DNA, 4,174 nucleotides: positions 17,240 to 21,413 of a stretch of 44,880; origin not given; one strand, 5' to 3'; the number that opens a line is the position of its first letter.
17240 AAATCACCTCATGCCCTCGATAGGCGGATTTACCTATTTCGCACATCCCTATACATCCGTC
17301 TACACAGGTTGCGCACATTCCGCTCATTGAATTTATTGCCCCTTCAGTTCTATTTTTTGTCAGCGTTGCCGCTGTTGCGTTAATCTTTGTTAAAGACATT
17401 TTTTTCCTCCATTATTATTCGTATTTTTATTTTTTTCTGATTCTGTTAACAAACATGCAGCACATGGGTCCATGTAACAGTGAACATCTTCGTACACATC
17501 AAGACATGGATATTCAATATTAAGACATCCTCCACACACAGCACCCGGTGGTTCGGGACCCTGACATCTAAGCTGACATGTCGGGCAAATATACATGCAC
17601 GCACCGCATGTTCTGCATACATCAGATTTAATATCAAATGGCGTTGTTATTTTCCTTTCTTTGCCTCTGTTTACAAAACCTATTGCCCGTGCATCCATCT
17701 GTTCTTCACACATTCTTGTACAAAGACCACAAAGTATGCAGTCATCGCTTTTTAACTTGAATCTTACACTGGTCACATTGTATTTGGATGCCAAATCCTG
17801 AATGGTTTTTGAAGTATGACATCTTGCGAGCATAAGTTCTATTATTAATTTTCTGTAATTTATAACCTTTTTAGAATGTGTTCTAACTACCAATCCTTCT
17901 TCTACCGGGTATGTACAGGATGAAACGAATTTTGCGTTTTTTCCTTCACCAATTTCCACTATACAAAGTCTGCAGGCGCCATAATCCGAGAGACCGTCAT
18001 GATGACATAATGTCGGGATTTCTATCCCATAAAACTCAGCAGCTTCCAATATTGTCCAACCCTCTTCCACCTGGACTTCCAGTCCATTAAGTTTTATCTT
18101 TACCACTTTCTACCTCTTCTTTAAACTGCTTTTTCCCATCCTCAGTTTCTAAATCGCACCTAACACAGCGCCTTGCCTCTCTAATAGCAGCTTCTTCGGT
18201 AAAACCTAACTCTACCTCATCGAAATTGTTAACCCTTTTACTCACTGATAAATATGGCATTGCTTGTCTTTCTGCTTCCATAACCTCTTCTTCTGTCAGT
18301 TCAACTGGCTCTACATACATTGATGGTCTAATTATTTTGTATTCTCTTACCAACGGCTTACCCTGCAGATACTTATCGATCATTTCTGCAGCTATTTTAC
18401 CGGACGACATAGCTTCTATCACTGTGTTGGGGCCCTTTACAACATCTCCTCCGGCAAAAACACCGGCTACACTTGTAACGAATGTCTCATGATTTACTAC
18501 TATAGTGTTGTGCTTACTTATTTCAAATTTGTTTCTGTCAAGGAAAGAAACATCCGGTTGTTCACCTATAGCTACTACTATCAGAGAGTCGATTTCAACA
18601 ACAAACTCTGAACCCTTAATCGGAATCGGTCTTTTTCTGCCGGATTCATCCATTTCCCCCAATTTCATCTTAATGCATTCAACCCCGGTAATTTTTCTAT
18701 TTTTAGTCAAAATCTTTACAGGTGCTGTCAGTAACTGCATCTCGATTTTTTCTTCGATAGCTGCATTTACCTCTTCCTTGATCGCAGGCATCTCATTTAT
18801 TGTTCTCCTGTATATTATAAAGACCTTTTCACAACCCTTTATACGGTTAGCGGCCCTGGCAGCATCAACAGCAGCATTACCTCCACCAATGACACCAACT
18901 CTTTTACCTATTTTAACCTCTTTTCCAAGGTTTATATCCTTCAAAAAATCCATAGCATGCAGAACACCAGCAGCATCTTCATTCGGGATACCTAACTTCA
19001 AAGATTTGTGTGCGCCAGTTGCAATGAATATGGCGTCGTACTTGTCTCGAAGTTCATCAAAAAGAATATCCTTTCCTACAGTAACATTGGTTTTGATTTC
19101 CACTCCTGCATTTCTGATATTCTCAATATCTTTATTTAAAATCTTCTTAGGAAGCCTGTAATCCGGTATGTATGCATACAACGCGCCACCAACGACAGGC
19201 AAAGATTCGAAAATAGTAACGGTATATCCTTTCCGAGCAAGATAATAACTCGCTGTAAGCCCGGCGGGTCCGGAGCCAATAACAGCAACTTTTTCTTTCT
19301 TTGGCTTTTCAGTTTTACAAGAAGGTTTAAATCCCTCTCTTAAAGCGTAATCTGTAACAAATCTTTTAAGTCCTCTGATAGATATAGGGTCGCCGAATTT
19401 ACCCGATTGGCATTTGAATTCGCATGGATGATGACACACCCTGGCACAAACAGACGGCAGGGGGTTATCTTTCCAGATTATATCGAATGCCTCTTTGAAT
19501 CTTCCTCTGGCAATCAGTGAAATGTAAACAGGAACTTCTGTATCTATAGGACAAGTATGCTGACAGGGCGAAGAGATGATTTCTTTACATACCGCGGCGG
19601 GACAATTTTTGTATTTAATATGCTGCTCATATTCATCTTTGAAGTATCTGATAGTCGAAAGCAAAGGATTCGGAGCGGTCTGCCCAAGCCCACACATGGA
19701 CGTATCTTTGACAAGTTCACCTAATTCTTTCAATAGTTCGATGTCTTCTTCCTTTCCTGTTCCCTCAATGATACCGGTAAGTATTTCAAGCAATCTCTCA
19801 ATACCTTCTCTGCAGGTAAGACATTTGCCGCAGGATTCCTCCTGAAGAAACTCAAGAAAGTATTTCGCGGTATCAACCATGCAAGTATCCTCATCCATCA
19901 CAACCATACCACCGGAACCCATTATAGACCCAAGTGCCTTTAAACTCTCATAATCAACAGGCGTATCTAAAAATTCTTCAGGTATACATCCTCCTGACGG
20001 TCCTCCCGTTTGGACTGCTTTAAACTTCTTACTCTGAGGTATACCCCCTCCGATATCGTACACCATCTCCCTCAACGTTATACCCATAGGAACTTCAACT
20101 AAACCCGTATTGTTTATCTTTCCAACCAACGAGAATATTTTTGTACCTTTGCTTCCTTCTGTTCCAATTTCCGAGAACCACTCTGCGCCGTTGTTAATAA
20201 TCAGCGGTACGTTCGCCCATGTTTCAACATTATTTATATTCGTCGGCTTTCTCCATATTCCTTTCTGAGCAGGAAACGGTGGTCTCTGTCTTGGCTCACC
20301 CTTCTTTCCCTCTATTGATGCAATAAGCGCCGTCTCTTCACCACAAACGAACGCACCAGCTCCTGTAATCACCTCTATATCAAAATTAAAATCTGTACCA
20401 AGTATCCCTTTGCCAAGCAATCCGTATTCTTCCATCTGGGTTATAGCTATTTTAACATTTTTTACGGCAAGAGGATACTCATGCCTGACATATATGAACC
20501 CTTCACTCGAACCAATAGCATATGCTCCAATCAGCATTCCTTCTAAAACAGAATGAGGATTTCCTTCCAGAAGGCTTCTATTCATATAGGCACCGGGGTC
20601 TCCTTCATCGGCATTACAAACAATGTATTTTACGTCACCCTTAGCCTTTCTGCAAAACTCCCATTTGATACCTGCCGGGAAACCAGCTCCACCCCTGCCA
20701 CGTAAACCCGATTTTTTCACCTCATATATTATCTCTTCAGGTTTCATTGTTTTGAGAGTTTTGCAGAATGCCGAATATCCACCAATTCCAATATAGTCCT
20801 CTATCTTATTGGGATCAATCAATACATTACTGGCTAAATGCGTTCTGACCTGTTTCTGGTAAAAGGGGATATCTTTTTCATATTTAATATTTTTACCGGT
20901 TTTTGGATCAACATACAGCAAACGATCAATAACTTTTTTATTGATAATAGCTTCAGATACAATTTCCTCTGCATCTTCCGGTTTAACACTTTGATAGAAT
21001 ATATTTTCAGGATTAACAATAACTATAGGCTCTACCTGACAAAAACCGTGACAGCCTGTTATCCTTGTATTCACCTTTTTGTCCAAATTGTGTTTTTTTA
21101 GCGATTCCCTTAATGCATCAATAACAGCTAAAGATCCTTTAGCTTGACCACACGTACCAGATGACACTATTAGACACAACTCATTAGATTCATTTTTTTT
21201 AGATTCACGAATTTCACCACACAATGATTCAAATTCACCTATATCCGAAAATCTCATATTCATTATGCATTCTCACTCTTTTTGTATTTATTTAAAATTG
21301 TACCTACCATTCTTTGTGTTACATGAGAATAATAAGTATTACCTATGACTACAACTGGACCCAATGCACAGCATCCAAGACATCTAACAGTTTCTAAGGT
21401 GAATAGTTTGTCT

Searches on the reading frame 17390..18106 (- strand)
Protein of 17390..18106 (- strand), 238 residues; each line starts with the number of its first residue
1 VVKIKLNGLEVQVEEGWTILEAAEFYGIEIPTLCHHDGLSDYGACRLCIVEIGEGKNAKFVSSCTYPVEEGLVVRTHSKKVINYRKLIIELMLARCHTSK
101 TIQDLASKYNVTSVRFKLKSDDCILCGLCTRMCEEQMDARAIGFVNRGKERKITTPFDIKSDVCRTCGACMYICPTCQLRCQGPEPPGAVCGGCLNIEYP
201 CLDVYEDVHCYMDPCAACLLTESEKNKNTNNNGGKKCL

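Call 7: search_protein_families(library=pfam, proteins=[window:17390-18106:-])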
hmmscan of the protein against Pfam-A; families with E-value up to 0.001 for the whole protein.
window:17390-18106:- (238 aa): 5 families
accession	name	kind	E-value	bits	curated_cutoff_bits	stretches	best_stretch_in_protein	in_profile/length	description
PF13510.11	Fer2_4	-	2.2e-17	63.3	22.8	1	1-78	3-81/82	2Fe-2S iron-sulfur cluster binding domain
PF12838.12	Fer4_7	-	1.8e-06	28.8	27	1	123-176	2-50/52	4Fe-4S dicluster domain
PF13237.11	Fer4_10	-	3.2e-05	24.2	25.5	1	119-175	5-53/53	4Fe-4S dicluster domain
PF14697.11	Fer4_21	-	0.00012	22.6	35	1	119-176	4-53/59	4Fe-4S dicluster domain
PF22117.2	Fer4_Nqo3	-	0.00091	19.8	27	0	118-176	6-63/67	NADH-quinone oxidoreductase subunit 3, ferredoxin-like domain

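Call 8: search_protein_families(library=ncbifam, proteins=[window:17390-18106:-])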
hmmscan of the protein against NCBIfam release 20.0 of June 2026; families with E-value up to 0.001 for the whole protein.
window:17390-18106:- (238 aa): 15 families
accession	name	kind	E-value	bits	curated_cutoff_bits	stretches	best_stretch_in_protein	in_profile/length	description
NF040763.1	FeFe_hydrog_A6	exception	1.4e-38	132.6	765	1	2-180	1-206/571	NADH-dependent [FeFe] hydrogenase, group A6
NF005745.0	PRK07569.1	equivalog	4.2e-37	127.8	333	2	3-95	5-95/238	bidirectional hydrogenase complex protein HoxU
TIGR01973.1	NuoG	equivalog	1.1e-25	90.5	470.05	1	4-94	1-89/606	NADH-quinone oxidoreductase subunit NuoG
NF009454.0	PRK12814.1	equivalog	1.2e-21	76.8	916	1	2-95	4-95/657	putative NADPH-dependent glutamate synthase small subunit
NF040762.1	Hydr_FeFe_Clost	exception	1.9e-21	76.3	900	2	3-94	2-91/572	ferredoxin hydrogenase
NF005895.0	PRK07860.1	equivalog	7.4e-20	70.6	802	1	1-93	17-109/811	NADH-quinone oxidoreductase subunit G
NF006305.0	PRK08493.1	equivalog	4.3e-17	61.5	591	1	1-90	1-86/819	NADH-quinone oxidoreductase subunit G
TIGR02512.1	FeFe_hydrog_A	subfamily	1.6e-06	27.2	405.95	1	119-179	5-67/375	[FeFe] hydrogenase, group A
NF003454.1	PRK05035.1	equivalog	6.6e-06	24.9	345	1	118-176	364-420/556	electron transport complex subunit RsxC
TIGR01971.1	NuoI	subfamily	7e-06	25.6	113.05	1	115-178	36-97/121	NADH-quinone oxidoreductase, chain I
NF006183.0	PRK08318.1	equivalog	6.7e-05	21.8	335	1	96-176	320-391/422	NAD-dependent dihydropyrimidine dehydrogenase subunit PreA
TIGR00403.1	ndhI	equivalog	0.00013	21.6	302.35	1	112-179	49-119/183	NAD(P)H-quinone oxidoreductase subunit I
NF004540.0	PRK05888.2-1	equivalog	0.00015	21.4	215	1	117-177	40-101/139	NADH-quinone oxidoreductase subunit NuoI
NF042909.1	FMH_DH_FwdF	exception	0.00015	21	375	1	109-181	43-118/336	tungsten-dependent formylmethanofuran dehydrogenase subunit FwdF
NF004539.0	PRK05888.1-5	equivalog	0.0007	19.3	225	0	115-177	55-115/162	NADH-quinone oxidoreductase subunit NuoI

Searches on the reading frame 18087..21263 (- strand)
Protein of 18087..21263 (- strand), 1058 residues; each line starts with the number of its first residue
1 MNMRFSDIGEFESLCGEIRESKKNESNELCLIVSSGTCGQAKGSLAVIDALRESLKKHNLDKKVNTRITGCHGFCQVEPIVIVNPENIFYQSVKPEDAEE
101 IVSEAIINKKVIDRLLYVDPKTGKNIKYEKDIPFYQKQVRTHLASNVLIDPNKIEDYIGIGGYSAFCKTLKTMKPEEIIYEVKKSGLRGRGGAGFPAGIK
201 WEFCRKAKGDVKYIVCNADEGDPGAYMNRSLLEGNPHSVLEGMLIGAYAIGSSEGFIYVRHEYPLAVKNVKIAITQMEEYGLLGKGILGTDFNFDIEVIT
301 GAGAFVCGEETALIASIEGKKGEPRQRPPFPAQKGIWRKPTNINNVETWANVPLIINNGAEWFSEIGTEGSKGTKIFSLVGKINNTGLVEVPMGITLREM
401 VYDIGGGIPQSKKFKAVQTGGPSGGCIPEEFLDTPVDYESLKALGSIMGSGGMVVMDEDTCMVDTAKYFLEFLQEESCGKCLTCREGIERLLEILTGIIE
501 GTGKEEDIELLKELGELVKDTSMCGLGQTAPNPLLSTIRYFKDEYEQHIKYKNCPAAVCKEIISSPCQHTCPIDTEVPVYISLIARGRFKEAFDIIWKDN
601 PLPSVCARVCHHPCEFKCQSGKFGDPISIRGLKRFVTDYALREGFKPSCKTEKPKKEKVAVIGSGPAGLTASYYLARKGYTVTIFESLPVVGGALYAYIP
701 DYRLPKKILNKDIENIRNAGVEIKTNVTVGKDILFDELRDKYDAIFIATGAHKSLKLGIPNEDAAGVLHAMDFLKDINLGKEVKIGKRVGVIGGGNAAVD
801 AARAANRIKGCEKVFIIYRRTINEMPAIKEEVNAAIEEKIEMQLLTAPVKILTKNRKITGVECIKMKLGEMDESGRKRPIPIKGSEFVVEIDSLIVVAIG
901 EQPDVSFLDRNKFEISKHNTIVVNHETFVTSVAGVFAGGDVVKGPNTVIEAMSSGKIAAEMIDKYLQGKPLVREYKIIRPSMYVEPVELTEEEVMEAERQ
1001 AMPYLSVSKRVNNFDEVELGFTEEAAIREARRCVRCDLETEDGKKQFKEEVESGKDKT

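Call 7: search_protein_families(library=pfam, proteins=[window:18087-21263:-])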
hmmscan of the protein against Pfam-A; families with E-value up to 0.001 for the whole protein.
window:18087-21263:- (1058 aa): 15 families
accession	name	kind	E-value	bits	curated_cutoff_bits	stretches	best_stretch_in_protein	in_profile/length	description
PF01512.22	Complex1_51K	-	3.4e-46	157.3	31.2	1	182-353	1-149/150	Nuo51 FMN-binding domain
PF07992.20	Pyr_redox_2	-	2e-35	123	26.1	1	658-955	2-291/291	Pyridine nucleotide-disulphide oxidoreductase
PF10589.14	NADH_4Fe-4S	-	4.4e-32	110.2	23.5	1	464-548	1-85/85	NADH-ubiquinone oxidoreductase-F iron-sulfur binding region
PF14691.11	Fer4_20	-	6.6e-27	94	25.8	2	556-643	21-111/113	Dihydroprymidine dehydrogenase domain II, 4Fe-4S cluster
PF13738.12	Pyr_redox_3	-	4.7e-15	56.1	30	1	744-939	127-305/305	Pyridine nucleotide-disulphide oxidoreductase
PF13450.12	NAD_binding_8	-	2.2e-09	37.9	21.9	1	661-698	1-38/68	NAD(P)-binding Rossmann-like domain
PF00070.33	Pyr_redox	-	4.8e-08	33.8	22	0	788-853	1-68/82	Pyridine nucleotide-disulphide oxidoreductase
PF01266.30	DAO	-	8.3e-06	26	27.9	1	658-694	1-38/353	FAD dependent oxidoreductase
PF01946.23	Thi4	-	1.2e-05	25.1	26.2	1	657-694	18-56/235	Thi4 family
PF01257.25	2Fe-2S_thioredx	-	3e-05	24.3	24.8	1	31-104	68-143/145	Thioredoxin-like [2Fe-2S] ferredoxin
PF10531.15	SLBB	-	3.7e-05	23.9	27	1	377-425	2-53/55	SLBB domain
PF00890.30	FAD_binding_2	-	6.2e-05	22.8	20.4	1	659-695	2-38/414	FAD binding domain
PF01134.28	GIDA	-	0.0001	22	22.1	0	658-685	1-28/391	Glucose inhibited division protein A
PF12831.13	FAD_oxidored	-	0.00011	22.1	27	1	659-695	2-38/416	FAD dependent oxidoreductase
PF01593.30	Amino_oxidase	-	0.00035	20.4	19.8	0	667-694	2-29/443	Flavin containing amine oxidoreductase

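Call 8: search_protein_families(library=ncbifam, proteins=[window:18087-21263:-])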
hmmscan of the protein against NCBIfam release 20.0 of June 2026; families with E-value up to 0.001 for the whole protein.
window:18087-21263:- (1058 aa): 74 families (the best 25 are shown)
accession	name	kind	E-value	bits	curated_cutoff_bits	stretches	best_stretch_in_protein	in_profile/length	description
TIGR01959.1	nuoF_fam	equivalog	8.1e-150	498.8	558.65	1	151-549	11-410/410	NADH-quinone oxidoreductase subunit NuoF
NF009410.0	PRK12771.1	subfamily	2.9e-146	488.3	516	1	518-1036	4-511/566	NAD(P)-binding protein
NF009454.0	PRK12814.1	equivalog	1.4e-137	459.9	916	1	564-1041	101-577/657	putative NADPH-dependent glutamate synthase small subunit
NF009414.0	PRK12778.1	equivalog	3.6e-122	409.1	1103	2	556-968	328-751/752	bifunctional dihydroorotate dehydrogenase B NAD binding subunit/NADPH-dependent glutamate synthase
NF008436.0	PRK11278.1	equivalog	2.7e-118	395.7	749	1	151-556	24-433/448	NADH-quinone oxidoreductase subunit NuoF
TIGR01316.1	gltA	equivalog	1.8e-117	392.9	471.75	2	558-966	30-449/449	NADPH-dependent glutamate synthase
NF010120.0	PRK13596.1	equivalog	1.3e-113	379.8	389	1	168-553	33-421/433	NADH-quinone oxidoreductase subunit NuoF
TIGR03315.1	Se_ygfK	equivalog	2.1e-107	359.8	835.3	1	563-979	443-836/1012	putative selenate reductase subunit YgfK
NF010590.0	PRK13984.1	equivalog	4e-102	342.3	946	2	564-968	195-608/611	putative oxidoreductase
TIGR01318.1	gltD_gamma_fam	subfamily_domain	3.8e-94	315.9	482.95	1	555-967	38-466/467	glutamate synthase, small subunit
NF009408.0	PRK12769.1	equivalog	4.6e-90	302.6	1003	1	564-968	233-653/659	formate-dependent uric acid utilization protein AegA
NF009413.0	PRK12775.1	equivalog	4.6e-84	282.9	1895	2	556-967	330-755/1006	putative trifunctional 2-polyprenylphenol hydroxylase/glutamate synthase subunit beta/ferritin domain-containing protein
NF009451.0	PRK12809.1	equivalog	1.5e-77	261.3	1154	1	564-961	216-630/639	formate-dependent uric acid utilization protein YgfT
NF009409.0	PRK12770.1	subfamily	8.6e-77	258.6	343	1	648-970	9-354/360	putative glutamate synthase subunit beta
NF009415.0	PRK12779.1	equivalog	6.4e-73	246.1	1519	1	567-970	210-630/944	putative bifunctional glutamate synthase subunit beta/2-polyprenylphenol hydroxylase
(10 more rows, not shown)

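Call 13: find_related_loci(query=window:18087-21263:-, collection=genome_contigs, flank=6000)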
Query window:18087-21263:- (1058 aa) in genome_contigs; peptide patterns used: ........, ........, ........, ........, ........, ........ (x = any residue, [..] = any of these).
600 stretches matched a pattern (row limit reached: there are more); 595 encode a relative of the query (tblastn E <= 1e-3); the best 80 are kept; 80 distinct loci.
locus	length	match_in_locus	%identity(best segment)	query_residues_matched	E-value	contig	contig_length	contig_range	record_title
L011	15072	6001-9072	58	29-1050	0e+0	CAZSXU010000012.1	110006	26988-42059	MAG TPA_asm: uncultured bacterium isolate binchicken_co334_235 genome assembly, contig: NODE_208_length_110006_cov_95.56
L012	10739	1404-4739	53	31-1039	0e+0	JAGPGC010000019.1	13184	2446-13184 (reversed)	MAG: Candidatus Atribacteria bacterium isolate Gw_SlDig_bin_239 Gw_SlDig_8778_length_13184_cov_7.322126, whole genome sh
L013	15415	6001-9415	55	4-1039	0e+0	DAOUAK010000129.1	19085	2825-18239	MAG TPA_asm: Chloroflexia bacterium isolate H63_651 k137_374210, whole genome shotgun sequence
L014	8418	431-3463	54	31-1043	0e+0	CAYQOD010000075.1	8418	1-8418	MAG TPA_asm: uncultured Thermodesulfobacteriota bacterium isolate binchicken_co252_14 genome assembly, contig: NODE_1038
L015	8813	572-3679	56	17-1050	0e+0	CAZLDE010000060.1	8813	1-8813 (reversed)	MAG TPA_asm: uncultured Thermoplasmatales archaeon isolate SRP098346_co1_225 genome assembly, contig: NODE_10629_length_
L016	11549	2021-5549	54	31-1041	0e+0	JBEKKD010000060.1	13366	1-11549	MAG: Armatimonadota bacterium isolate SPRUCE 339 SPRUCE_339_60, whole genome shotgun sequence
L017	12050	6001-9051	53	3-1039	0e+0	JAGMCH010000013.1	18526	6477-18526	MAG: Dehalococcoidales bacterium isolate RS_16_7 ZL425.bin.7.fa_13, whole genome shotgun sequence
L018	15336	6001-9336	52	31-1039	0e+0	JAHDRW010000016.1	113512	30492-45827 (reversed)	MAG: Deltaproteobacteria bacterium isolate SV3-B1.1 k141_96354, whole genome shotgun sequence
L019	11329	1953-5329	51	19-1052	0e+0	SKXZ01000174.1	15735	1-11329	MAG: Candidatus Nitricultor lacus isolate CSSed162cmB_266 CSSed16-2cmB-10213, whole genome shotgun sequence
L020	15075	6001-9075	52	3-1041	0e+0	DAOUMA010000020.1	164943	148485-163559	MAG TPA_asm: Dehalococcoidia bacterium isolate W31_72 k127_911725, whole genome shotgun sequence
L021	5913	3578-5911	65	22-797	0e+0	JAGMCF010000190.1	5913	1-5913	MAG: Candidatus Cloacimonadota bacterium isolate RS_16_45 ZL425.bin.45.fa_190, whole genome shotgun sequence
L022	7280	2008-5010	51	32-1037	0e+0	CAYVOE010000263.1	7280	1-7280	MAG TPA_asm: uncultured Nitrospiraceae bacterium isolate SRP268622_co1_273 genome assembly, contig: NODE_25202_length_72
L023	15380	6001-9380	53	12-1039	0e+0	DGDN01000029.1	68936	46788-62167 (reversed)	MAG TPA_asm: Candidatus Fermentithermobacillaceae bacterium UBA3951 UBA3951_contig_3231, whole genome shotgun sequence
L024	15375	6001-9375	52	22-1043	0e+0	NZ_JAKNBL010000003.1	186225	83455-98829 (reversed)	Pelotomaculum terephthalicicum JT 3, whole genome shotgun sequence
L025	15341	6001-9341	53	31-1039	0e+0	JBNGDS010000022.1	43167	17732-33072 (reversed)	MAG: Desulfomonilia bacterium isolate E05-038 bin56.fa-22, whole genome shotgun sequence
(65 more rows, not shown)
